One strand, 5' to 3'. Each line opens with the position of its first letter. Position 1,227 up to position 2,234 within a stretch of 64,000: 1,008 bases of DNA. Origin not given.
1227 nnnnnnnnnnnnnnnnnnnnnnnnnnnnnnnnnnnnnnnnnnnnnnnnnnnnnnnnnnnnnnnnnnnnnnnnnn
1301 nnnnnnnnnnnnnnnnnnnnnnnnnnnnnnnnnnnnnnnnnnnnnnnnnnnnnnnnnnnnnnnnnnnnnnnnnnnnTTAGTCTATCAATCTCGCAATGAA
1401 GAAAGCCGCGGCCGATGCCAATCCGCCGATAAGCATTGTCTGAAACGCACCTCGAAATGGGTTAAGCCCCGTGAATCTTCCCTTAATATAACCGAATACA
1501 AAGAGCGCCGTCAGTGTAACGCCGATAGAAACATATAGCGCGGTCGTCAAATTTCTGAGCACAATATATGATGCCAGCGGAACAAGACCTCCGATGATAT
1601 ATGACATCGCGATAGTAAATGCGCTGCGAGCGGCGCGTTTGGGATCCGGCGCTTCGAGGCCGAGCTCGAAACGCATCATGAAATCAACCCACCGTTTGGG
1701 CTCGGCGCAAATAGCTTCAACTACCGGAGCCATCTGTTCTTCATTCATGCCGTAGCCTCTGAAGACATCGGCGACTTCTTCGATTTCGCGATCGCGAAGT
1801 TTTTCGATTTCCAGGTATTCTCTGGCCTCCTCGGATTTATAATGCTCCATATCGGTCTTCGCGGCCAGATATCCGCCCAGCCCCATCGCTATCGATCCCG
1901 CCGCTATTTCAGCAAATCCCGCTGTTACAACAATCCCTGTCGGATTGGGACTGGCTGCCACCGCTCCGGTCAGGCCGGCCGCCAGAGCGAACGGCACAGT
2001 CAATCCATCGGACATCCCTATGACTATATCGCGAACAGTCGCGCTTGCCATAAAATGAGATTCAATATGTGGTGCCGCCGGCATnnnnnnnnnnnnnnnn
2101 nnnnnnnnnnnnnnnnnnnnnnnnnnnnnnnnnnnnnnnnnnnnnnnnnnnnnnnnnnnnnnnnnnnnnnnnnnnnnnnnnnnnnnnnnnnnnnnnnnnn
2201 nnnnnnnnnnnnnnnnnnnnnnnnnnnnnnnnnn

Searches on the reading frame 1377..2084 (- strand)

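Call 57: search_protein_families(library=pfam, proteins=[window:1377-2084:-])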
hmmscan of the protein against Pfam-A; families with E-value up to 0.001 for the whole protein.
window:1377-2084:- (235 aa): 1 family
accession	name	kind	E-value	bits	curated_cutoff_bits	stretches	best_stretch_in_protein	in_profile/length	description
PF01988.24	VIT1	-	5.7e-68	229.4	28.1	1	17-231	1-213/214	VIT family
